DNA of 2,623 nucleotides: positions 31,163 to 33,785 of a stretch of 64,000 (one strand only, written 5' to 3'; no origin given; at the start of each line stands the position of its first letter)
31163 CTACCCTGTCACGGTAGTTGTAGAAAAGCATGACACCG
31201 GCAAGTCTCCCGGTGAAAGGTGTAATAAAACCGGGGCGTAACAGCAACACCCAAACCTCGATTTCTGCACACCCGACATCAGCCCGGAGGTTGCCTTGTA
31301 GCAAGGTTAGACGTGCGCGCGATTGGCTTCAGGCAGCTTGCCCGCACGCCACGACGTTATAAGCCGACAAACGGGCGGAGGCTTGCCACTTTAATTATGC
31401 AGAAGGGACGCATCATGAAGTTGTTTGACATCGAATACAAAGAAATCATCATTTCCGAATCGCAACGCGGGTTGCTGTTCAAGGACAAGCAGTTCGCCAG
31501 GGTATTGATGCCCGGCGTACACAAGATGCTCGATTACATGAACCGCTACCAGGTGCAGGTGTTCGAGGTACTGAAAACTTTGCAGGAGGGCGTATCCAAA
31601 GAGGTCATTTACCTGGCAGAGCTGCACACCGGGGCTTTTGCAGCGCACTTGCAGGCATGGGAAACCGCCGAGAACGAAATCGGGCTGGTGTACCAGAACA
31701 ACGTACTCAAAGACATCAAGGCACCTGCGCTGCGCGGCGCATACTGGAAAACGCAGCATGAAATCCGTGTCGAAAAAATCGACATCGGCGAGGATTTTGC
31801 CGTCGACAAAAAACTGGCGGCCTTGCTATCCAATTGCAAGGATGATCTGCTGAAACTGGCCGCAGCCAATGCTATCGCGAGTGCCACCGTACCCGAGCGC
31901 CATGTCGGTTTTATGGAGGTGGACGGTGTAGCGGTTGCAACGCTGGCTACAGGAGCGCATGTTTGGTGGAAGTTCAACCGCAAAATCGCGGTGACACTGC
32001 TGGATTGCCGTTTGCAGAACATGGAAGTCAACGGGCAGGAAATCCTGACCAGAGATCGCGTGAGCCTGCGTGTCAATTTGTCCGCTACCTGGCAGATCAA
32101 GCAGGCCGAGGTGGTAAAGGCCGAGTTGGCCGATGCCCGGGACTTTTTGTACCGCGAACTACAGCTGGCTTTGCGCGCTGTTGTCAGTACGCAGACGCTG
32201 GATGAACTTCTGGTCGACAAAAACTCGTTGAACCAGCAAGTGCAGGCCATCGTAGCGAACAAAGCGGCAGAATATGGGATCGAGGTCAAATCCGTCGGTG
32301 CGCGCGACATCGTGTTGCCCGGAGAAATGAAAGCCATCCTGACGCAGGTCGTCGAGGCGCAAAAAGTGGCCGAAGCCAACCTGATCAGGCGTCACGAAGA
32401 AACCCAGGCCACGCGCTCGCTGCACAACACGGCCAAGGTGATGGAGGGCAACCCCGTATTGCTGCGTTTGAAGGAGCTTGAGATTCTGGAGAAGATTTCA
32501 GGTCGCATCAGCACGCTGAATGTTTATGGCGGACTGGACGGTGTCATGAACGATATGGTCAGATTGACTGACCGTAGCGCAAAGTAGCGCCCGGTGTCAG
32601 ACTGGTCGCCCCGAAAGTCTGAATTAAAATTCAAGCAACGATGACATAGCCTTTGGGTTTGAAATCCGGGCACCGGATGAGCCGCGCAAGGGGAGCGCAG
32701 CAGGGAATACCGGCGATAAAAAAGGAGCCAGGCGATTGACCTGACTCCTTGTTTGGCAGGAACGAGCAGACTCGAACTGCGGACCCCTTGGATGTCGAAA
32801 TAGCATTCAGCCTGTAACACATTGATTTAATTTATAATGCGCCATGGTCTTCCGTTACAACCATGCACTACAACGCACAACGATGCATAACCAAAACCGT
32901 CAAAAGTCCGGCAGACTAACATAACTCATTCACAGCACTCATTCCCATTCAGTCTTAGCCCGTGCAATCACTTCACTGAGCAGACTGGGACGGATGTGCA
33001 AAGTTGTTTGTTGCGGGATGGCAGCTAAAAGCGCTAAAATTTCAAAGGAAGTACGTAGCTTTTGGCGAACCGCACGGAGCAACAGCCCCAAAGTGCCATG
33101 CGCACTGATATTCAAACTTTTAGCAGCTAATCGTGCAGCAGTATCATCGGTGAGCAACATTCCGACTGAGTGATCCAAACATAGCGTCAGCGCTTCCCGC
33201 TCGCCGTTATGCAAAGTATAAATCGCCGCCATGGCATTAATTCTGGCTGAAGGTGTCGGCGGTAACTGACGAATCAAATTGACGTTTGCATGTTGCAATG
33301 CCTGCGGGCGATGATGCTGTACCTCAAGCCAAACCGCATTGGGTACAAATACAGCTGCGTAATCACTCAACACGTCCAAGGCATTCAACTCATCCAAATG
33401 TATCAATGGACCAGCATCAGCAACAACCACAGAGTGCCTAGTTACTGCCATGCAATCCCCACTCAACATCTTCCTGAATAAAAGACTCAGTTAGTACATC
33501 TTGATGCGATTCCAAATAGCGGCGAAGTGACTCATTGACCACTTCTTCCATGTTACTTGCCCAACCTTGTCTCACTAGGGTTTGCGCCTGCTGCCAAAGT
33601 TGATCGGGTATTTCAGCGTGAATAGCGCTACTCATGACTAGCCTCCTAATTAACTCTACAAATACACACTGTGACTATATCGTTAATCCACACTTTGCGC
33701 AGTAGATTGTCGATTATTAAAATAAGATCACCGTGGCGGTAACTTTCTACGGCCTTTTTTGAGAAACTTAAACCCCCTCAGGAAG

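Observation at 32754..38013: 5.2-kb low-GC genomic island in the tRNA-Val 3' end (45-nt direct repeats) carrying a GmrSD-like type IV restriction enzyme, IS3 and a PIN/UPF0175 TA pair, with no integrase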

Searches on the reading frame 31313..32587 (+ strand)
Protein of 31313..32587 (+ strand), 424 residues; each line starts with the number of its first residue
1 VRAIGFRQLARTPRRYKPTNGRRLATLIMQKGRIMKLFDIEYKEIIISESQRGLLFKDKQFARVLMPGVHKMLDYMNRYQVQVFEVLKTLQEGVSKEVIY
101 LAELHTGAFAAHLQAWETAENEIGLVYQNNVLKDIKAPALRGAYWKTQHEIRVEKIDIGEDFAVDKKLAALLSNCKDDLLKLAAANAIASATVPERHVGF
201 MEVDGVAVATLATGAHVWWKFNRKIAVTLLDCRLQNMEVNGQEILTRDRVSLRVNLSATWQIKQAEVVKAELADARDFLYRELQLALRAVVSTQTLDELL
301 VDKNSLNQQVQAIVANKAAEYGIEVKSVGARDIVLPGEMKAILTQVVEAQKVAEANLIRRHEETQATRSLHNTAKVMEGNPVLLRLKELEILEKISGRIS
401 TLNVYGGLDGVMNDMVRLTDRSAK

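Call 8: search_protein_families(library=pfam, proteins=[window:31313-32587:+], max_evalue=0.01)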
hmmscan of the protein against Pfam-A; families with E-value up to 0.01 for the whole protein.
window:31313-32587:+ (424 aa): 2 families
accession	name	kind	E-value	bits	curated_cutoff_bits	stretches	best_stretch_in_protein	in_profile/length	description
PF01145.31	Band_7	-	1.2e-26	94.3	23.6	1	192-363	2-175/176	SPFH domain / Band 7 family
PF13421.11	Band_7_1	-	0.00079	19.5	24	1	281-347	139-207/211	SPFH domain-Band 7 family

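Call 29: find_homologous_proteins(query=window:31397-32587:+, max_evalue=1e-30)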
Query window:31397-32587:+ (396 aa): 4140 proteins with E <= 1e-30 among 8000 candidates; the best 120 are listed.
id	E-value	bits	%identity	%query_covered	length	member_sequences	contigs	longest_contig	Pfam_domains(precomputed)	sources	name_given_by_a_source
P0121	7.3e-247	836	100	98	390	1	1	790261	PF01145.32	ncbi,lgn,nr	ncbi:MAG: slipin family protein [Gallionella sp.]|nr:slipin family protein [Gallionella sp.]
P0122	5.2e-239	810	96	98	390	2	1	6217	PF01145.32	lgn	-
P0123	3.8e-230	781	93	98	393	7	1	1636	PF01145.32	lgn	-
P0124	1.4e-206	704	84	98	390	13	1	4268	PF01145.32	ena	-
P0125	7.3e-206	701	84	98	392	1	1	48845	PF01145.32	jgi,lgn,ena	-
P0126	2.1e-205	700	83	98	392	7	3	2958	PF01145.32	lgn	-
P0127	6.5e-203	691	81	98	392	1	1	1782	PF01145.32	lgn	-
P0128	2.9e-202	689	81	98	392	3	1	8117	PF01145.32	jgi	jgi:regulator of protease activity HflC (stomatin/prohibitin superfamily)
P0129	6.3e-201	685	81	98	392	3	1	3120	PF01145.32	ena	-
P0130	1.7e-200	684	81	98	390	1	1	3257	PF01145.32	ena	-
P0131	2.3e-200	683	81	98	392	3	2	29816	PF01145.32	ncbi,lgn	-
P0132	1.8e-199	680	81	98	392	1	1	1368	PF01145.32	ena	-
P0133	7.2e-198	675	95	85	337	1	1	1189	PF01145.32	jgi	jgi:regulator of protease activity HflC (stomatin/prohibitin superfamily)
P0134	1.1e-182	625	60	94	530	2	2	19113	PF01145.32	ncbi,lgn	-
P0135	1.1e-182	625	76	96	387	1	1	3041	PF01145.32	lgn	-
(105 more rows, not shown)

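Call 30: find_encoding_contigs(protein=P0122, flank=10000, max_places=3)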
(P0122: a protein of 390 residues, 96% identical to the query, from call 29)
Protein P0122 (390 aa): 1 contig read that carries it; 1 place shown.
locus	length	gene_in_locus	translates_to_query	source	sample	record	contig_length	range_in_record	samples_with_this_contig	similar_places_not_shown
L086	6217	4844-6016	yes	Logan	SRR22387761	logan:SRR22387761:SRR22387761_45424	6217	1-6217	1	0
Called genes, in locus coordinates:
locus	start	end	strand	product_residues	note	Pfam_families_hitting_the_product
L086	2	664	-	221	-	?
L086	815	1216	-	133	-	PF00903:Glyoxalase, PF13669:Glyoxalase_4 (weak)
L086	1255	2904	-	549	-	PF06956:RtcR, PF00158:Sigma54_activat, PF13191:AAA_16 (weak), PF14532:Sigma54_activ_2, PF00004:AAA, PF01078:Mg_chelatase (weak), PF05729:NACHT (faint), PF07728:AAA_5 (faint)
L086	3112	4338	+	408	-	PF01139:RtcB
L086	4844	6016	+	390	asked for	PF01145:Band_7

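Call 31: find_encoding_contigs(protein=P0125, flank=10000, max_places=3)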
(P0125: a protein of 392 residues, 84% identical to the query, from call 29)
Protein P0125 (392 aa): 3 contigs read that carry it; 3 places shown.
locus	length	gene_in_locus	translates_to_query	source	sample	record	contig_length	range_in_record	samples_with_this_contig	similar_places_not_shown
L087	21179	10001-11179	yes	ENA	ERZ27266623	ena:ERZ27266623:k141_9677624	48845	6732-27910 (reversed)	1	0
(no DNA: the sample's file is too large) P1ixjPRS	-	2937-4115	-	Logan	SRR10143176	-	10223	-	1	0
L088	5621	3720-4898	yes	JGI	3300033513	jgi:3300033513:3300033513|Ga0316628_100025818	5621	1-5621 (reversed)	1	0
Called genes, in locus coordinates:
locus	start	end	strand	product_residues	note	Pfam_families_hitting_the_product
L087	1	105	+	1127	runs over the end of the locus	PF01627:Hpt, PF02518:HATPase_c, PF01584:CheW, PF00072:Response_reg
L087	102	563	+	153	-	-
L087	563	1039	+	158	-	PF01584:CheW (faint)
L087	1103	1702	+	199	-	PF00578:AhpC-TSA, PF08534:Redoxin, PF10417:1-cysPrx_C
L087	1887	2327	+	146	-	-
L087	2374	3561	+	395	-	-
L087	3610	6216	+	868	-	PF02743:dCache_1 (weak), PF08447:PAS_3 (weak), PF00512:HisKA, PF02518:HATPase_c, PF00072:Response_reg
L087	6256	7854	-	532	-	PF06956:RtcR, PF00158:Sigma54_activat, PF13191:AAA_16 (weak), PF14532:Sigma54_activ_2, PF01078:Mg_chelatase (weak), PF00004:AAA (weak), PF07728:AAA_5 (weak)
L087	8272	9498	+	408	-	PF01139:RtcB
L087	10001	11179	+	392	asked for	PF01145:Band_7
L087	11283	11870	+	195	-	PF14567:SUKH_5 (faint), PF09346:SMI1_KNR4 (weak)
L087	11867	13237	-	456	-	PF00512:HisKA, PF02518:HATPase_c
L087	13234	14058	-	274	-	PF12974:Phosphonate-bd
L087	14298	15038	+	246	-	-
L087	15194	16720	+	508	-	PF00474:SSF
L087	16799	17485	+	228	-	PF00072:Response_reg, PF00486:Trans_reg_C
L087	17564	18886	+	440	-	PF11808:PhoR, PF13188:PAS_8 (faint), PF00512:HisKA, PF13581:HATPase_c_2 (faint), PF02518:HATPase_c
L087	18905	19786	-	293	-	PF03881:Fructosamin_kin, PF01636:APH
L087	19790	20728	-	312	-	PF00294:PfkB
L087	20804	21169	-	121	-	PF01219:DAGK_prokar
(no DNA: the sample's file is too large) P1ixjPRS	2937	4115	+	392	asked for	PF01145:Band_7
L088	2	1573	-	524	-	?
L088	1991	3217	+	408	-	PF01139:RtcB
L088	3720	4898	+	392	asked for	PF01145:Band_7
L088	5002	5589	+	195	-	PF14567:SUKH_5 (faint), PF09346:SMI1_KNR4 (weak)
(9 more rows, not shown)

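Call 56: find_encoding_contigs(protein=P0121, flank=10000, max_places=3)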
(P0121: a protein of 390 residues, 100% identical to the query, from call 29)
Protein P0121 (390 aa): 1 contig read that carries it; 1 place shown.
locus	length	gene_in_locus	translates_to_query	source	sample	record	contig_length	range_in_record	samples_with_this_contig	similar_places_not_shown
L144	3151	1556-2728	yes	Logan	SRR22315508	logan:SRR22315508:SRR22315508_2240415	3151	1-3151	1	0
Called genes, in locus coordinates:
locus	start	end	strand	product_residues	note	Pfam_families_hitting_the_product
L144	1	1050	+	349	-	?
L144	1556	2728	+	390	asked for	PF01145:Band_7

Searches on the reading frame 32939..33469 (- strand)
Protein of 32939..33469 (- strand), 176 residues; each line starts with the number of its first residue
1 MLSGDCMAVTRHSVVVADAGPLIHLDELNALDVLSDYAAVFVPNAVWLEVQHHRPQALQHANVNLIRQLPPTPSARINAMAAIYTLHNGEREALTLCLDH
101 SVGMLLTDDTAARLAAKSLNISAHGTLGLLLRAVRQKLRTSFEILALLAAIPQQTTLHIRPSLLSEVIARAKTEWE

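Call 8: search_protein_families(library=pfam, proteins=[window:32939-33469:-], max_evalue=0.01)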
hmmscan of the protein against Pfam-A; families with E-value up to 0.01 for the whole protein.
window:32939-33469:- (176 aa): 1 family
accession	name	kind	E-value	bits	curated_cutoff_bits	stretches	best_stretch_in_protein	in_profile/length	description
PF11848.13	DUF3368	-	4.5e-05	23.7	27.3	1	124-171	2-46/46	Domain of unknown function (DUF3368)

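Call 9: search_protein_families(library=padloc, proteins=[window:32939-33469:-], max_evalue=0.01)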
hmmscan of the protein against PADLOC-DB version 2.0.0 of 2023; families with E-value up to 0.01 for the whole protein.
window:32939-33469:- (176 aa): 7 families
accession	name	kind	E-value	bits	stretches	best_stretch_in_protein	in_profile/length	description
PDLC05071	PDC-S70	-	5e-26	89.8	1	15-172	3-158/161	-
PDLC05073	PDC-S70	-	2.4e-22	77.6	1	15-172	3-160/162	-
PDLC05070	PDC-S70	-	5.1e-21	73.5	1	14-143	4-134/161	-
PDLC05068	PDC-S70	-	4.5e-15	54.3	1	14-133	2-123/125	-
PDLC05074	PDC-S70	-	1.2e-09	36.4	1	54-171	12-125/127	-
PDLC05069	PDC-S70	-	3.6e-07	28.2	1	15-167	2-151/161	-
PDLC05072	PDC-S70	-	0.00015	19.6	1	10-169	6-164/167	-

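Call 63: search_protein_families(library=ncbifam, proteins=[window:32939-33469:-], max_evalue=0.01)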
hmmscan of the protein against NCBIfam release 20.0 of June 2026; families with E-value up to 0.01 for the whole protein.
window:32939-33469:- (176 aa): 0 families

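Call 65: find_related_loci(query=window:32939-33469:-, collection=viral_contigs, flank=10000)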
Query window:32939-33469:- (176 aa) in viral_contigs; peptide patterns used: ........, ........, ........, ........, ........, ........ (x = any residue, [..] = any of these).
3 stretches matched a pattern, but none encodes a relative of the query by tblastn (E <= 1e-3).

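Call 80: search_protein_families(library=pfam, proteins=[window:32939-33451:-], max_evalue=10)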
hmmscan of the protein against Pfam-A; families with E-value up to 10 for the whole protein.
window:32939-33451:- (170 aa): 3 families
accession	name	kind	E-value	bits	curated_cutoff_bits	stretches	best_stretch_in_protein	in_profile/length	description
PF11848.13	DUF3368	-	4.2e-05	23.8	27.3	1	118-165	2-46/46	Domain of unknown function (DUF3368)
PF13638.12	PIN_4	-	0.016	15.9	21.9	1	52-118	72-129/132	PIN domain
PF01492.22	Gemini_C4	-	0.087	13.2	29.1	1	48-103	27-81/84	Geminivirus C4 protein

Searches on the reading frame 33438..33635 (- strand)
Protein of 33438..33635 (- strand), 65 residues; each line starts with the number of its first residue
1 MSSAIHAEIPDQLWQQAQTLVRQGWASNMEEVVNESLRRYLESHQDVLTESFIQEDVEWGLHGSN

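Call 8: search_protein_families(library=pfam, proteins=[window:33438-33635:-], max_evalue=0.01)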
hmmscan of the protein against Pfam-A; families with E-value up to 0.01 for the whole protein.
window:33438-33635:- (65 aa): 1 family
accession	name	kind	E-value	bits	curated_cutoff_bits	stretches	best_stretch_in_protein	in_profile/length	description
PF17723.7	RHH_8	-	0.0024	18.4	25.4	1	16-62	17-63/119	Ribbon-Helix-Helix transcriptional regulator family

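Call 9: search_protein_families(library=padloc, proteins=[window:33438-33635:-], max_evalue=0.01)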
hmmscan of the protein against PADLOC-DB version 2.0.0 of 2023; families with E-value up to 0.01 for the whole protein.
window:33438-33635:- (65 aa): 0 families

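Call 63: search_protein_families(library=ncbifam, proteins=[window:33438-33635:-], max_evalue=0.01)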
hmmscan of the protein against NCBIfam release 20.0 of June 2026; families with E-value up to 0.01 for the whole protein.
window:33438-33635:- (65 aa): 1 family
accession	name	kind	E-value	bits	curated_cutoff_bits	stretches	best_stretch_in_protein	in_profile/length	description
TIGR02606.1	antidote_CC2985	hypoth_equivalog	0.0025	17.8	46.2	0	8-43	5-40/70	type II toxin-antitoxin system ParD family antitoxin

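Call 80: search_protein_families(library=pfam, proteins=[window:33438-33635:-], max_evalue=10)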
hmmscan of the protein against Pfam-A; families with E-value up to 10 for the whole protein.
window:33438-33635:- (65 aa): 5 families
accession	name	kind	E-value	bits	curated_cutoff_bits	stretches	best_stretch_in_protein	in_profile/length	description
PF17723.7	RHH_8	-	0.0024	18.4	25.4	1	16-62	17-63/119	Ribbon-Helix-Helix transcriptional regulator family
PF00129.23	MHC_I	-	0.016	15.2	28.3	1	4-47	137-178/179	Class I Histocompatibility antigen, domains alpha 1 and 2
PF09957.15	VapB_antitoxin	-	0.017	15.4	23.4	1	8-45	6-40/47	Bacterial antitoxin of type II TA system, VapB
PF16133.10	DUF4844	-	0.04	14.5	25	1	28-62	37-71/117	Domain of unknown function (DUF4844)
PF10929.13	DUF2811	-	0.1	13.3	26.6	1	29-46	6-23/57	Protein of unknown function (DUF2811)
